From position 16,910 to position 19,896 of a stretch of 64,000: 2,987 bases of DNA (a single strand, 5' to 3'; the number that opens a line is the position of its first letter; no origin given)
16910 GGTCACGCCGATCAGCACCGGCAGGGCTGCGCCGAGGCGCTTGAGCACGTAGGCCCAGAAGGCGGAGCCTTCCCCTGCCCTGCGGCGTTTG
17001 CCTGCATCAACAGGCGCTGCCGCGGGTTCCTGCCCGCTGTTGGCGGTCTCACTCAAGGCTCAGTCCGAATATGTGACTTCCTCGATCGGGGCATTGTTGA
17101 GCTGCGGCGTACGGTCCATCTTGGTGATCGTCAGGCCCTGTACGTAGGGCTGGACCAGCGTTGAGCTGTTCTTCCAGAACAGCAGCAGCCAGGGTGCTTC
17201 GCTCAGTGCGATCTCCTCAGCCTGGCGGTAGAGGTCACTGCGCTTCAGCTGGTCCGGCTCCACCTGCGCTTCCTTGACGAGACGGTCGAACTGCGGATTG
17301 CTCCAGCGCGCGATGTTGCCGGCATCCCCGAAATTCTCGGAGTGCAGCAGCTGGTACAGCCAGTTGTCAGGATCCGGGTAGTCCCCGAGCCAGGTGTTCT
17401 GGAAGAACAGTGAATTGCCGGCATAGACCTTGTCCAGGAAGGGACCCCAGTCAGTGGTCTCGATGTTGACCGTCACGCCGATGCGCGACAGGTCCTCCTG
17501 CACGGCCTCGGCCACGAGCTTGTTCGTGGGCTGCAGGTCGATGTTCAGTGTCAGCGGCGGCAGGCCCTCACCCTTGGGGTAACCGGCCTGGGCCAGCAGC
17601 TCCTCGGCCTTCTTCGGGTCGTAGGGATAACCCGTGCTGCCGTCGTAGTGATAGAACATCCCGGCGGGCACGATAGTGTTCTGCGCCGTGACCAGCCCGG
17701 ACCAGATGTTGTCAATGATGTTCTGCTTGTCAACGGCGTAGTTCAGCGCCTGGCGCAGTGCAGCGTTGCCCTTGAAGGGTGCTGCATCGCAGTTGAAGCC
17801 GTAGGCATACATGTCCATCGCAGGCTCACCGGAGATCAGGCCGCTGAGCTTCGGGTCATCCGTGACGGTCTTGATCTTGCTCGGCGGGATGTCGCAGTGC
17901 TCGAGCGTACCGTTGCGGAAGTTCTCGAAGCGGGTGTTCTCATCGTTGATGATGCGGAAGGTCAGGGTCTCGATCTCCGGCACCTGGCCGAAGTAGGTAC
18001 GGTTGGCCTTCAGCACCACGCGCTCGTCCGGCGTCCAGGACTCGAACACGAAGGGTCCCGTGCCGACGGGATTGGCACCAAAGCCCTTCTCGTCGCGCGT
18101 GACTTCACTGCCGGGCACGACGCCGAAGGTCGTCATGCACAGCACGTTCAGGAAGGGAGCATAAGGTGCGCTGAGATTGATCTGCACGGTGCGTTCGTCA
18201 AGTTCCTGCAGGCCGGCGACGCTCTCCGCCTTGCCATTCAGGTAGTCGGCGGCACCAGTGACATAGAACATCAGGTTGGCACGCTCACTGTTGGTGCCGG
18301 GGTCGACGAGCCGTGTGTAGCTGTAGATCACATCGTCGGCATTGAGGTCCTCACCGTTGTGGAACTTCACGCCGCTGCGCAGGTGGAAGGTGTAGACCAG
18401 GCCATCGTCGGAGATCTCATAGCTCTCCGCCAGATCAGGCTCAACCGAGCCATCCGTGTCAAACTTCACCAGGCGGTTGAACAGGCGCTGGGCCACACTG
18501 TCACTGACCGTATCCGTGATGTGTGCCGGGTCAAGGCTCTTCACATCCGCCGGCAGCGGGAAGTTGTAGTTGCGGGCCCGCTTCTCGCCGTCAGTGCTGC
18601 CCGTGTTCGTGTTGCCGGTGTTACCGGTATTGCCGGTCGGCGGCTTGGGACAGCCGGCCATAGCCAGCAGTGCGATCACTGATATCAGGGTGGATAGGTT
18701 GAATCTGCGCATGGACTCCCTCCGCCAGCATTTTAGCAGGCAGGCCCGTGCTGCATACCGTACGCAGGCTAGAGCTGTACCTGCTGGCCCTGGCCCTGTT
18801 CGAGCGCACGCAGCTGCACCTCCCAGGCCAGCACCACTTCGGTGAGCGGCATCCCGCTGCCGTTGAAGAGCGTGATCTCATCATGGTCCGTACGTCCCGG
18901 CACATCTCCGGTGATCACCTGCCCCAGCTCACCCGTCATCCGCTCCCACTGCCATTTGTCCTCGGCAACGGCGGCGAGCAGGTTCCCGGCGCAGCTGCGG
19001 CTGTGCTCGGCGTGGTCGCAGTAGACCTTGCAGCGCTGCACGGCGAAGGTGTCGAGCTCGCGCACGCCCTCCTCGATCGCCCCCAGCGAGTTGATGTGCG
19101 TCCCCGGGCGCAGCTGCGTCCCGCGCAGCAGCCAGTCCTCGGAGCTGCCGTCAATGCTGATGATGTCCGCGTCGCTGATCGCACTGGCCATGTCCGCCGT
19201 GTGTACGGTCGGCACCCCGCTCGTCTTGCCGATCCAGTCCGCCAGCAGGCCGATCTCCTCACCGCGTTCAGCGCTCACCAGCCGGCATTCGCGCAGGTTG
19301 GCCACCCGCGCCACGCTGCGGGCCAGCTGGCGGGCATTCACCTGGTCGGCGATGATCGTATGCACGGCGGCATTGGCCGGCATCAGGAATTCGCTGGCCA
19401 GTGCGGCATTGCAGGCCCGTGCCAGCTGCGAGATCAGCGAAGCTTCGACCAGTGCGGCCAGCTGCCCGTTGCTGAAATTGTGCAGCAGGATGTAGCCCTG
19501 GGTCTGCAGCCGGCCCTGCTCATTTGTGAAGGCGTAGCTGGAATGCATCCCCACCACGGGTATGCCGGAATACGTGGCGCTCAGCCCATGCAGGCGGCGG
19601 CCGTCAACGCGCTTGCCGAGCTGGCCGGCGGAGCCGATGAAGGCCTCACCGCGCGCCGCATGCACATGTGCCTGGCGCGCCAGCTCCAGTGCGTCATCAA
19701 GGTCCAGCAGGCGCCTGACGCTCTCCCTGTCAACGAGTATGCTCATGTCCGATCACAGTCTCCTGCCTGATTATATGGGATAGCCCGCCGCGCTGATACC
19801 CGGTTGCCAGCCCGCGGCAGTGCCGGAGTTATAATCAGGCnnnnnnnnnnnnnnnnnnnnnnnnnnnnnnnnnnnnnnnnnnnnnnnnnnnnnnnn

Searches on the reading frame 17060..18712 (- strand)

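Call 26: search_protein_families(library=pfam, proteins=[window:17060-18712:-], max_evalue=0.0001)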
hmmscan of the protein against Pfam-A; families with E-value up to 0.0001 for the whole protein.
window:17060-18712:- (550 aa): 1 family
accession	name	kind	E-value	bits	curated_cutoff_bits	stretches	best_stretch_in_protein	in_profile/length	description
PF00496.27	SBP_bac_5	-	1.6e-102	343.8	32.4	1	90-462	2-367/368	Bacterial extracellular solute-binding proteins, family 5 Middle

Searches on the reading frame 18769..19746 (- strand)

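Call 26: search_protein_families(library=pfam, proteins=[window:18769-19746:-], max_evalue=0.0001)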
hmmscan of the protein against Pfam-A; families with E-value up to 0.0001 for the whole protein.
window:18769-19746:- (325 aa): 1 family
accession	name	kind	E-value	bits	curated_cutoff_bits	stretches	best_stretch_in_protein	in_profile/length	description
PF02423.21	OCD_Mu_crystall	-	4.5e-30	105.1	24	1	64-316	70-312/314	Ornithine cyclodeaminase/mu-crystallin family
